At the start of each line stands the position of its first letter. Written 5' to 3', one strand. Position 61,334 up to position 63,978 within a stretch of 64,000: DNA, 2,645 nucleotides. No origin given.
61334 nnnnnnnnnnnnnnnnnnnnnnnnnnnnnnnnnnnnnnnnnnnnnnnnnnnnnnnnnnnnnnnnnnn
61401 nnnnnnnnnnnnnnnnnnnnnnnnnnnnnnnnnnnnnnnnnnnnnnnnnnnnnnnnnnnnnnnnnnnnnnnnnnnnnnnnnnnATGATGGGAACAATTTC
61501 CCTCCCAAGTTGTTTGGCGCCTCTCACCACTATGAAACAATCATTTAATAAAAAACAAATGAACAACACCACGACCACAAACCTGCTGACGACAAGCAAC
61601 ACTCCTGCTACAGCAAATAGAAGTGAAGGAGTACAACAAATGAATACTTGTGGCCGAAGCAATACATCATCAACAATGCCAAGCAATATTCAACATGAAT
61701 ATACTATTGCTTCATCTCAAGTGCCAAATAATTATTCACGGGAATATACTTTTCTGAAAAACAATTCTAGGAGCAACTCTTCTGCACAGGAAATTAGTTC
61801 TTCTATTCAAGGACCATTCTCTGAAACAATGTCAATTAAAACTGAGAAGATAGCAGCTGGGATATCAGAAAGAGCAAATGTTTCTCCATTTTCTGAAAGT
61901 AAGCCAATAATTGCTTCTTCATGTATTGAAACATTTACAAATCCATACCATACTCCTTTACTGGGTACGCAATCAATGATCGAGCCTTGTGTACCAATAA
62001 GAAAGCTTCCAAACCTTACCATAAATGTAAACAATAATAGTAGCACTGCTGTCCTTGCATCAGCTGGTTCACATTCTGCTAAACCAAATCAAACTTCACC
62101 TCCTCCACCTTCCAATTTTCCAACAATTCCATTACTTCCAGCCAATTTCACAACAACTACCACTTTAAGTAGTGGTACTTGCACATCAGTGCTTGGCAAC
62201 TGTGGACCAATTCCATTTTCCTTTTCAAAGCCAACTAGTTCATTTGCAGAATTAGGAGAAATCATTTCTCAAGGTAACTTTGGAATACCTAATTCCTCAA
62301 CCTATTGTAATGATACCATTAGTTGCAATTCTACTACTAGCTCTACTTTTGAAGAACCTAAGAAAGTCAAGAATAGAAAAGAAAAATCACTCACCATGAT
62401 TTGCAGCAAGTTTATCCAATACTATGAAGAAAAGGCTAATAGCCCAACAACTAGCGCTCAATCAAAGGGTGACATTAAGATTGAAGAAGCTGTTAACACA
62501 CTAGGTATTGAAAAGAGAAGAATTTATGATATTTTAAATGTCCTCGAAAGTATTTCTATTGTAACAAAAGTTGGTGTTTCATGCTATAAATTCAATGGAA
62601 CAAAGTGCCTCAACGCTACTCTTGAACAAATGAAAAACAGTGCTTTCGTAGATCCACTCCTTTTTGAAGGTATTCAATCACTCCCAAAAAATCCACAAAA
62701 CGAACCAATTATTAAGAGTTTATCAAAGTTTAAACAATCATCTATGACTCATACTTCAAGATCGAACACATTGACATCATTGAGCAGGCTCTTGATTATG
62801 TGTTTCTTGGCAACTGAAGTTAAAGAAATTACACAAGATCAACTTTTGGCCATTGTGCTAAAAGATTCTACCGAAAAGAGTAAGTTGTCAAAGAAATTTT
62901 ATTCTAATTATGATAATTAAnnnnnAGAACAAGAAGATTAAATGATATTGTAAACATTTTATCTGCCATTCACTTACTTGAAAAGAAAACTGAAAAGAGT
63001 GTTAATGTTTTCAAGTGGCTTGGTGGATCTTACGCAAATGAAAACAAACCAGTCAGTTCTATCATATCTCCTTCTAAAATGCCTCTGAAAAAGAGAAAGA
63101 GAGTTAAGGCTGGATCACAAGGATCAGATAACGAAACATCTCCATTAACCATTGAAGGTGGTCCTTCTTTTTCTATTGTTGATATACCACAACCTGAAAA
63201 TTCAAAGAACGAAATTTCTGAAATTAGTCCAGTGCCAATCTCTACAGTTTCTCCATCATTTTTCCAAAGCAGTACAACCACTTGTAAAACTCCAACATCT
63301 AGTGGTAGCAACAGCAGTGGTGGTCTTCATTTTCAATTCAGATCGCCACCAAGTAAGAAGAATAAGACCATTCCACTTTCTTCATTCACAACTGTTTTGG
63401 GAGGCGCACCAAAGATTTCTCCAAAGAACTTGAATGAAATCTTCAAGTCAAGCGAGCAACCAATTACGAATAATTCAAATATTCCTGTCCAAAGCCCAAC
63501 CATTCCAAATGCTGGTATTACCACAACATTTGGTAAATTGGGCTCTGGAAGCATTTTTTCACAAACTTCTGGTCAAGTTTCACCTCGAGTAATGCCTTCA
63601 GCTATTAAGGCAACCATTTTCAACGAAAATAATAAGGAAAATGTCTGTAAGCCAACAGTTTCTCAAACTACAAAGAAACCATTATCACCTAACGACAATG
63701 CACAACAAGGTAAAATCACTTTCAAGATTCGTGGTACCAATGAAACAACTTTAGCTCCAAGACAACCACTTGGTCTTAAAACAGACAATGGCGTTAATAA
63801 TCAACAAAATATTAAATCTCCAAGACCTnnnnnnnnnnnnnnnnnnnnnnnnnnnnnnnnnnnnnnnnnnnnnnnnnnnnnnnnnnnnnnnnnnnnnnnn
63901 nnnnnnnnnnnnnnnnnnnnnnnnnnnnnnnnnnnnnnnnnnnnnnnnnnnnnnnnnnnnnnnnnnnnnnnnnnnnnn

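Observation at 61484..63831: Atypical two-DBD E2F (E2F7/8/DEL-like) gene, with an intron interrupting the second DNA-binding domain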

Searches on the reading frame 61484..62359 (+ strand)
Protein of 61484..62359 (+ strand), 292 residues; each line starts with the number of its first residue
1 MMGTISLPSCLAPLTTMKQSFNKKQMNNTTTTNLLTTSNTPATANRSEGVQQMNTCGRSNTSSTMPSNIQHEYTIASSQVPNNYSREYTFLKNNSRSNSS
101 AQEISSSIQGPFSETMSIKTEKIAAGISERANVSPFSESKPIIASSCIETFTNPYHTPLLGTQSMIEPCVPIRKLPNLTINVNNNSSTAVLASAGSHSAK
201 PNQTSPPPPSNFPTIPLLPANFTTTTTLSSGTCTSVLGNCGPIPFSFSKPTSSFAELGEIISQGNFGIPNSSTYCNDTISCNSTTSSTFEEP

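Call 10: search_protein_families(library=pfam, proteins=[window:61484-62359:+], max_evalue=1)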
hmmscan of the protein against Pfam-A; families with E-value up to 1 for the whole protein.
seq(292 aa): 0 families

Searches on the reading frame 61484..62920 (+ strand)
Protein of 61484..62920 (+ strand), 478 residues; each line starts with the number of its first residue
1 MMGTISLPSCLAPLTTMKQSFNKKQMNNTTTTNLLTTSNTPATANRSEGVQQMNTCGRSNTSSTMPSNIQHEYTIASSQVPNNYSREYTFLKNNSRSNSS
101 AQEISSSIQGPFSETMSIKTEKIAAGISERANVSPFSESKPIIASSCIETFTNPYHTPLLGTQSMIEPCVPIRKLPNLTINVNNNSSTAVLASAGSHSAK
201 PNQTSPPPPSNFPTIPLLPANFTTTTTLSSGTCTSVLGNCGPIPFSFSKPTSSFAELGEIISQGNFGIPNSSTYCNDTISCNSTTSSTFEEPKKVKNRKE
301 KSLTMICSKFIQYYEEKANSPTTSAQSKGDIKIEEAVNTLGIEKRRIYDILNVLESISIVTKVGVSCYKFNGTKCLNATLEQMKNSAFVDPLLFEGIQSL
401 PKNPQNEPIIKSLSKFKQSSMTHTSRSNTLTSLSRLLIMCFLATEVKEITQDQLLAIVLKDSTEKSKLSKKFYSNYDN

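Call 4: search_protein_families(library=pfam, proteins=[window:61484-62917:+], max_evalue=1)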
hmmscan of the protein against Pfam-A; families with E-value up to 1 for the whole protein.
seq(478 aa): 4 families
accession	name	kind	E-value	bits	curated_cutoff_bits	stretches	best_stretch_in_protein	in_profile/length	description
PF02319.26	E2F_TDP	-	3.6e-19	68.7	25.7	1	299-372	1-65/65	E2F/DP family winged-helix DNA-binding domain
PF21100.3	MCM_C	-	0.025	14.9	27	1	335-369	29-62/64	MCM protein C-terminal winged helix-turn-helix domain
PF01978.25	TrmB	-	0.079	13.3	25.6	1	330-369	22-61/68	Sugar-specific transcriptional regulator TrmB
PF17733.7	KPWE_dom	-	0.086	13.4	27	1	251-294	3-44/48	PEX14-like KPWE domain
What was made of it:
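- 62372..62599 (+): DBD1, the E2F-like winged helix (aa 297-372). It includes the N-terminal arm NRKEKSL (62372-62392) and the recognition motif KRRIYD (62513-62530). PF02319 stretch at aa 299-372, profile 1-65/65 (call 4).
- On Atypical E2F (E2F7/E2F8/DEL): Pfam at E<=1 reports only E2F_TDP plus sub-threshold winged-helix look-alikes (call 4).
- Checked: ORF1 alone: 68.7 bits, one stretch (call 4).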

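Call 11: find_encoding_contigs(protein=window:61484-62920:+, flank=5000, max_places=4)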
Protein window:61484-62920:+ (478 aa): no gene with exactly this product is on record in the collection.
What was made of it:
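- Tried and rejected: find_encoding_contigs found no gene whose product equals ORF1 (call 11).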

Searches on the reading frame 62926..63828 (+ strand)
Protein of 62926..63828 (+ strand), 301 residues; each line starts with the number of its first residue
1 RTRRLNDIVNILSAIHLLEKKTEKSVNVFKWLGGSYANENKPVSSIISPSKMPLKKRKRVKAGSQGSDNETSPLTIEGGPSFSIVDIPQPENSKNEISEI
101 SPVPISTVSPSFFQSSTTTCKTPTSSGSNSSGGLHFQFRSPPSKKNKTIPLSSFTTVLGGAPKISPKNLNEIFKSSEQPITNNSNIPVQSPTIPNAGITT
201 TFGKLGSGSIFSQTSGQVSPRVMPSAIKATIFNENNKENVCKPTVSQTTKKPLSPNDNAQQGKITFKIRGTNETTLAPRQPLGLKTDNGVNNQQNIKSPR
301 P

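Call 10: search_protein_families(library=pfam, proteins=[window:62926-63828:+], max_evalue=1)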
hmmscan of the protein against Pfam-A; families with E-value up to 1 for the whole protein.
seq(301 aa): 1 family
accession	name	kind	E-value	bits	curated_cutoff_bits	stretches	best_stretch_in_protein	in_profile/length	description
PF02319.26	E2F_TDP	-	2.2e-06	27.7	25.7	1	2-33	37-65/65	E2F/DP family winged-helix DNA-binding domain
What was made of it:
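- Checked: C-terminal half of DBD2: 27.7 bits on profile 37-65 (call 10).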
